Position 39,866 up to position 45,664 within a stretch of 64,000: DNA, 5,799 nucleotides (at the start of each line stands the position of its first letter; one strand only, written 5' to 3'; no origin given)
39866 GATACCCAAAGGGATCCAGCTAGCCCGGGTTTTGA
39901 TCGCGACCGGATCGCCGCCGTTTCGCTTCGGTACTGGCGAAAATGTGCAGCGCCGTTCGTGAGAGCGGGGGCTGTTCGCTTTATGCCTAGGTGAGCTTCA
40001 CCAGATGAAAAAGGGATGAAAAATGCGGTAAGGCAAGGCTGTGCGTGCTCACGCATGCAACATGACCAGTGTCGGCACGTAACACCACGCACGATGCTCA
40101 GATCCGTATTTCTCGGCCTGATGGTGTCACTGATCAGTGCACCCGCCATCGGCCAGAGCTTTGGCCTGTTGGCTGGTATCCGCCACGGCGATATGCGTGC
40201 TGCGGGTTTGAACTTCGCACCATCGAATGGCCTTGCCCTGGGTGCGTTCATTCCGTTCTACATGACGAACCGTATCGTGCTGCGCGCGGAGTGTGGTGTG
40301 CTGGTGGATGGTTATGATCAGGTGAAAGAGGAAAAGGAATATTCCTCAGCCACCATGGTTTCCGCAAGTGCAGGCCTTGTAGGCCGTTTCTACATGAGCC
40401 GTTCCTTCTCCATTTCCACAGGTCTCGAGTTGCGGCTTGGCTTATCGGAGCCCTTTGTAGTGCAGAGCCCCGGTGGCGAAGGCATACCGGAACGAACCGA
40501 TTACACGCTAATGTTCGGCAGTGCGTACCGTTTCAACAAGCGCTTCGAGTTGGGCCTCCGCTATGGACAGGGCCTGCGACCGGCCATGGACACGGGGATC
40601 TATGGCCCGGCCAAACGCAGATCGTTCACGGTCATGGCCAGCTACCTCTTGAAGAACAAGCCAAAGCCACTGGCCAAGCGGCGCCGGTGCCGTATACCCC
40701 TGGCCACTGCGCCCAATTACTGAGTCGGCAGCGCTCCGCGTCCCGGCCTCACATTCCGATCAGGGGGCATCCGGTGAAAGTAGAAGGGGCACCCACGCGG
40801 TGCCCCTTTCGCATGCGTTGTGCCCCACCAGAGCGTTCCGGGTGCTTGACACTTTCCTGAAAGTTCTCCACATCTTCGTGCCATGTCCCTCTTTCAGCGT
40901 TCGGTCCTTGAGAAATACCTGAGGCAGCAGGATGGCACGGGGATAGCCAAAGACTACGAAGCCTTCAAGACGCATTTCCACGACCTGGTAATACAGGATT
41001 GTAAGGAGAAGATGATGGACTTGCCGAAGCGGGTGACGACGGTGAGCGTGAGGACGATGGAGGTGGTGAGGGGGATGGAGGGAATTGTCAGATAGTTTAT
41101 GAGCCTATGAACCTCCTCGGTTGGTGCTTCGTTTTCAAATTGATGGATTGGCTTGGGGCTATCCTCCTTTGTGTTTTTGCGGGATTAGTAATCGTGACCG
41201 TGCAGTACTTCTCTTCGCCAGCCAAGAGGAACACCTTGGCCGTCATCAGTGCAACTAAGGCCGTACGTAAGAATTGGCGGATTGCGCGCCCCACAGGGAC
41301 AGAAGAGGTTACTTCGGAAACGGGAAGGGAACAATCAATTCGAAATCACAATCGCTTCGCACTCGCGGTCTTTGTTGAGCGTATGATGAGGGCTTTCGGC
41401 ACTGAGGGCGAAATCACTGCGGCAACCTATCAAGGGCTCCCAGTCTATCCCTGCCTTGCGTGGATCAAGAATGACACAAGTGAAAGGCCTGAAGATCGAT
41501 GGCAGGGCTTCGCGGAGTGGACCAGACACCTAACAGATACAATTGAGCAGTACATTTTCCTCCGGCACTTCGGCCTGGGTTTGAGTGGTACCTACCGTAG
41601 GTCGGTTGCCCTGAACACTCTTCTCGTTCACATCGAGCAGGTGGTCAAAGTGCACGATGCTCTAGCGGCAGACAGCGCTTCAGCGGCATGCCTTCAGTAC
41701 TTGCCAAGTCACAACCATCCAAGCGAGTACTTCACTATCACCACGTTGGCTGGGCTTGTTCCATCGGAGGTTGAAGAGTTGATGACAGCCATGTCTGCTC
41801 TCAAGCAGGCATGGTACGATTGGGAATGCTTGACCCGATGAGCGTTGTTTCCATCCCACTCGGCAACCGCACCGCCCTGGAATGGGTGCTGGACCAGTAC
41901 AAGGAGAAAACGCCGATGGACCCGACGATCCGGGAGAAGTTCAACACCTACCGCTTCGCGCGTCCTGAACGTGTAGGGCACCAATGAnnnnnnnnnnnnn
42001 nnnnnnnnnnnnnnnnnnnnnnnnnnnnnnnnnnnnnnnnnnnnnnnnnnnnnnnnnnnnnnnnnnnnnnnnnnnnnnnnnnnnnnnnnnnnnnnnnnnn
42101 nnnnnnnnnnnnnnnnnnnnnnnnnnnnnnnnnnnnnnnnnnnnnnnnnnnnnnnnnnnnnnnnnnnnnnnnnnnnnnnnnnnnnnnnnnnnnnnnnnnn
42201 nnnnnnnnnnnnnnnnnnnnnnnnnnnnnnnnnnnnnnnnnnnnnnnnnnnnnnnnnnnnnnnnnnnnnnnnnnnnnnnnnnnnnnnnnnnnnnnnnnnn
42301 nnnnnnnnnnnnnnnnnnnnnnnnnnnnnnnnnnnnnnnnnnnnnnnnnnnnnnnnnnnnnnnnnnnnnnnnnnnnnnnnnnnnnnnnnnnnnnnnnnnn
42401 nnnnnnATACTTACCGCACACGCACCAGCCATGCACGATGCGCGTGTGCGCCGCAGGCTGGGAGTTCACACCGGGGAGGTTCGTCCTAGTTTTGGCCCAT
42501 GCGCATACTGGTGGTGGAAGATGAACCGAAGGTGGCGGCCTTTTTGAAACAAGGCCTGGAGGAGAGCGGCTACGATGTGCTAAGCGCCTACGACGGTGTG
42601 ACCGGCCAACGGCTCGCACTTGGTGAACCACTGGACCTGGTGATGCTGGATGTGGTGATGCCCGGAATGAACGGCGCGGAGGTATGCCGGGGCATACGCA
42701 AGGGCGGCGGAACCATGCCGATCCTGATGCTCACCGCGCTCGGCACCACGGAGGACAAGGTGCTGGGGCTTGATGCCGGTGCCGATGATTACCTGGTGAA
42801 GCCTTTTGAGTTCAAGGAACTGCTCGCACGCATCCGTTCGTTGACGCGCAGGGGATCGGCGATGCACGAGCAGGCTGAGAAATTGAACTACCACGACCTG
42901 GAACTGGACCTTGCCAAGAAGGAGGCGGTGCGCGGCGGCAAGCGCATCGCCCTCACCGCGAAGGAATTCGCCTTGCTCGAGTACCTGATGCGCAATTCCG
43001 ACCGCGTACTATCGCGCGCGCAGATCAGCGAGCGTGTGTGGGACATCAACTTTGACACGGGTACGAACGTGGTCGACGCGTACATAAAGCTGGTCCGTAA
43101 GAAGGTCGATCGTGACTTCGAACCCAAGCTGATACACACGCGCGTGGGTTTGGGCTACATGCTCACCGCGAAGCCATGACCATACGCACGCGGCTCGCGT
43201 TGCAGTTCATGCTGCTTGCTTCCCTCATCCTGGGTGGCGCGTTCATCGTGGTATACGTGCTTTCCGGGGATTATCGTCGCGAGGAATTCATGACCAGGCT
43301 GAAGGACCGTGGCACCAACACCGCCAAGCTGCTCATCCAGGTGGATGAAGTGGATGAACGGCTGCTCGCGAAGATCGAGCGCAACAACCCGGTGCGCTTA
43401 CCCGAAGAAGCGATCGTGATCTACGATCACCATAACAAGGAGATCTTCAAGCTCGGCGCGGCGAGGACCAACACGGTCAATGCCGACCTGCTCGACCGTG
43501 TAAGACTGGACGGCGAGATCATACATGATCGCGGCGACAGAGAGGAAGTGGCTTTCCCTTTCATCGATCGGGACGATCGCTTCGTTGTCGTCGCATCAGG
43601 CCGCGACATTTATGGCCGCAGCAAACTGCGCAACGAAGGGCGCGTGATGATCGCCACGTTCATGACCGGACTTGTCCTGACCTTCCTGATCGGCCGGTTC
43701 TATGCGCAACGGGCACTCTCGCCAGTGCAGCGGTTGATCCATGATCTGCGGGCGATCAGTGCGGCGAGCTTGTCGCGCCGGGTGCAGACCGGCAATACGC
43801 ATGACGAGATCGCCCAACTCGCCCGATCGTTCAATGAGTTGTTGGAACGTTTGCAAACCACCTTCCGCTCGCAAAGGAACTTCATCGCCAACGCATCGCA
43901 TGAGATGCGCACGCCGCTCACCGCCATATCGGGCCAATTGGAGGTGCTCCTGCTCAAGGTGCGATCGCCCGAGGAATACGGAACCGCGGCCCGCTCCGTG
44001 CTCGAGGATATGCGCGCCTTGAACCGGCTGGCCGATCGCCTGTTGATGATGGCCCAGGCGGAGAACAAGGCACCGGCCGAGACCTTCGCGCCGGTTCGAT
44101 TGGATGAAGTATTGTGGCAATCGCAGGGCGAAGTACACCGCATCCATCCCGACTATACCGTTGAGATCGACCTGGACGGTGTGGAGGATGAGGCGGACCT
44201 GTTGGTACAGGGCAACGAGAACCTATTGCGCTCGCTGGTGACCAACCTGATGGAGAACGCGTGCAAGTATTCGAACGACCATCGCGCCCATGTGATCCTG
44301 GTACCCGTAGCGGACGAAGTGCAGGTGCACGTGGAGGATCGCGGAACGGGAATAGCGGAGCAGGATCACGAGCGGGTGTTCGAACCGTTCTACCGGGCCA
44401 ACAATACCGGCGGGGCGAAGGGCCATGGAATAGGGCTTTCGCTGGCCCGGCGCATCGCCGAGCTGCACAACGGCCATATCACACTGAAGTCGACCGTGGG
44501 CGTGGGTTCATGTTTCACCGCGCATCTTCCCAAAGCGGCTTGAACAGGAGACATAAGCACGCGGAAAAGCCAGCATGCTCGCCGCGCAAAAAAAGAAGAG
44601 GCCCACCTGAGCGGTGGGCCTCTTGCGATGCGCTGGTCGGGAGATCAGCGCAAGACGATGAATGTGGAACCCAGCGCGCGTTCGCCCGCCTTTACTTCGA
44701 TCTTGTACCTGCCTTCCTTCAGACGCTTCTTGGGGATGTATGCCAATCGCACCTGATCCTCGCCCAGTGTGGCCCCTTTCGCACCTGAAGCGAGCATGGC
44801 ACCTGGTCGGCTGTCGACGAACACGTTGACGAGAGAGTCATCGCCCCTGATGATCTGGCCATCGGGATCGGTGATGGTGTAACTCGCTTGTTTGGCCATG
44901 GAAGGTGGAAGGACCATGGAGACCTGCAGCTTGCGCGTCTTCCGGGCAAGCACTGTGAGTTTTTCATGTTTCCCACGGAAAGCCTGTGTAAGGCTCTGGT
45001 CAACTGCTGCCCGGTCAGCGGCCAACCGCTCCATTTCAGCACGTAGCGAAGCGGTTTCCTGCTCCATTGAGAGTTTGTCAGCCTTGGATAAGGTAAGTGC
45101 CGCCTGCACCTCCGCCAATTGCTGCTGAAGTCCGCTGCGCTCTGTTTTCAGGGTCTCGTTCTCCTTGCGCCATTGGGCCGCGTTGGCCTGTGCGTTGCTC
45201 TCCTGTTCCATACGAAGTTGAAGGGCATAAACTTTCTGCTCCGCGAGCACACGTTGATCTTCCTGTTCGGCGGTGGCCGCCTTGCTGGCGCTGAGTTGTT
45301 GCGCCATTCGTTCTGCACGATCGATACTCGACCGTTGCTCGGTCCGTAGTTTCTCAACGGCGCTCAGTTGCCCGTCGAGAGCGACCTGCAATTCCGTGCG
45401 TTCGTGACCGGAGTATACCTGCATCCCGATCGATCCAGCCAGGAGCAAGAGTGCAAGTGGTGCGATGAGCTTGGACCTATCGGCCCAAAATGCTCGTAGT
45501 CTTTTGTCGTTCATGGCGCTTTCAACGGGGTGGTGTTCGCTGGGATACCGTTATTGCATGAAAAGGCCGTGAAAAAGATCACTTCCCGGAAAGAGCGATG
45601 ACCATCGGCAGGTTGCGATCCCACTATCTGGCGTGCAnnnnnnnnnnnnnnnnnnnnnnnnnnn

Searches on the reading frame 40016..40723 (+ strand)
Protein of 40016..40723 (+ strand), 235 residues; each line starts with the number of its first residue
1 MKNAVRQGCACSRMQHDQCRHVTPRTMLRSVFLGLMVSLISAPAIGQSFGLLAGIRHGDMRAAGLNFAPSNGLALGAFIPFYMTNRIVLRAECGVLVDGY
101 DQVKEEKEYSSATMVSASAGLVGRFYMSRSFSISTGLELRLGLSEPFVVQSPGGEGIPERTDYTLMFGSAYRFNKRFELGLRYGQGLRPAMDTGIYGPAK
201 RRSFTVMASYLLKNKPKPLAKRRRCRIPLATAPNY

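Call 13: search_protein_families(library=pfam, proteins=[window:40016-40723:+], max_evalue=0.01)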
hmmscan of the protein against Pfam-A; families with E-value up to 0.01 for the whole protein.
window:40016-40723:+ (235 aa): 2 families
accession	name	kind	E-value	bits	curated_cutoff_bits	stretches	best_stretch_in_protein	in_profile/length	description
PF13505.12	OMP_b-brl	-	2.9e-05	24.7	28.7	1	35-210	4-173/175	Outer membrane protein beta-barrel domain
PF13568.12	OMP_b-brl_2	-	0.00015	22.4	27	1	66-189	33-172/175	Outer membrane protein beta-barrel domain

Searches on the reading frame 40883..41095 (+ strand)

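Call 109: search_protein_families(library=ncbifam, proteins=[window:40883-41095:+], max_evalue=0.01)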
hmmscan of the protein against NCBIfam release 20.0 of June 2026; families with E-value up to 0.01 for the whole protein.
window:40883-41095:+ (70 aa): 0 families

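Call 110: search_protein_families(library=pfam, proteins=[window:40883-41095:+], max_evalue=0.1)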
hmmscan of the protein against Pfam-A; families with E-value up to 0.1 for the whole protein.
window:40883-41095:+ (70 aa): 1 family
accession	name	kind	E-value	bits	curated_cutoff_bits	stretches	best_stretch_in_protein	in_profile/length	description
PF00554.27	RHD_DNA_bind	-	0.042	14.3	27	1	24-48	59-83/169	Rel homology DNA-binding domain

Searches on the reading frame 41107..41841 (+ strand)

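Call 13: search_protein_families(library=pfam, proteins=[window:41107-41841:+], max_evalue=0.01)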
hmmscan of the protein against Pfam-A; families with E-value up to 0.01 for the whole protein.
window:41107-41841:+ (244 aa): 1 family
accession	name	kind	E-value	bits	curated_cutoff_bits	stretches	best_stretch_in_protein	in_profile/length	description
PF24571.2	HEAT_SCC3-SA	-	0.0052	17.2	25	1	153-235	112-194/261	Cohesin subunit SCC3/SA, HEAT-repeats domain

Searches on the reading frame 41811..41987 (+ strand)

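Call 109: search_protein_families(library=ncbifam, proteins=[window:41811-41987:+], max_evalue=0.01)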
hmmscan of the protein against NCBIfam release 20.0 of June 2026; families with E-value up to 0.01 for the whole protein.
window:41811-41987:+ (58 aa): 0 families

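Call 110: search_protein_families(library=pfam, proteins=[window:41811-41987:+], max_evalue=0.1)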
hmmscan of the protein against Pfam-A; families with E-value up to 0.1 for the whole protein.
window:41811-41987:+ (58 aa): 1 family
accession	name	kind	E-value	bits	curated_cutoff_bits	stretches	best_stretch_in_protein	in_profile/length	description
PF18135.7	Type_ISP_C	-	0.00011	21.9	25.9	1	17-52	300-336/342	Type ISP C-terminal specificity domain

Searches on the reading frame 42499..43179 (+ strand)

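Call 12: search_protein_families(library=pfam, proteins=[window:42499-43179:+], max_evalue=0.01)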
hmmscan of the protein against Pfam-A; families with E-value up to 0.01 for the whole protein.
window:42499-43179:+ (226 aa): 2 families
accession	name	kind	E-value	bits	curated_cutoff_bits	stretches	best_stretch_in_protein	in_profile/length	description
PF00072.30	Response_reg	-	5.9e-28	97.7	30.2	1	3-113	1-111/111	Response regulator receiver domain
PF00486.34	Trans_reg_C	-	1.4e-24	86.4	26.2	1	147-222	1-77/77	Transcriptional regulatory protein, C terminal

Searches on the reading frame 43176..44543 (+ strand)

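Call 12: search_protein_families(library=pfam, proteins=[window:43176-44543:+], max_evalue=0.01)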
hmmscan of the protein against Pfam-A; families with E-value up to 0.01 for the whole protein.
window:43176-44543:+ (455 aa): 3 families
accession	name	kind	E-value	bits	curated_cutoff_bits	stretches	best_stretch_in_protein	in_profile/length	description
PF02518.31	HATPase_c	-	1.5e-27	96.6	26.4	1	346-454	1-110/111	Histidine kinase-, DNA gyrase B-, and HSP90-like ATPase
PF00512.31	HisKA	-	1.6e-13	50.9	26.9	1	233-297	2-65/66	His Kinase A (phospho-acceptor) domain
PF00672.30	HAMP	-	2.5e-09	37.7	25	1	175-227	1-52/53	HAMP domain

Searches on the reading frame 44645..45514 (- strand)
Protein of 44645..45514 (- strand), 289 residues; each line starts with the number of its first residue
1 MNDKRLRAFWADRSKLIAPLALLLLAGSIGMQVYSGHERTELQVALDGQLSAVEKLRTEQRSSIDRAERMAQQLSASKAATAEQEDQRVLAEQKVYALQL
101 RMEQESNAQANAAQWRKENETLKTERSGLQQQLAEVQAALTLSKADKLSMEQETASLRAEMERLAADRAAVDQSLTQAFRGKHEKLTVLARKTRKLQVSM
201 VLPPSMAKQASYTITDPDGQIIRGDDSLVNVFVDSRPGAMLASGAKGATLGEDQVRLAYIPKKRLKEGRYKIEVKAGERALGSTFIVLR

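Call 12: search_protein_families(library=pfam, proteins=[window:44645-45514:-], max_evalue=0.01)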
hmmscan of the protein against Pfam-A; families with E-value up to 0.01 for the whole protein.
window:44645-45514:- (289 aa): 0 families

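Call 109: search_protein_families(library=ncbifam, proteins=[window:44645-45514:-], max_evalue=0.01)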
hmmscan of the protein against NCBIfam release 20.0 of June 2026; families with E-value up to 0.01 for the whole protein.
window:44645-45514:- (289 aa): 1 family
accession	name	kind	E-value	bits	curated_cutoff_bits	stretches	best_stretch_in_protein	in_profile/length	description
NF045487.1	ASRP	equivalog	0.00025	19.8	300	1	46-192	315-454/593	archaea-specific SMC-related protein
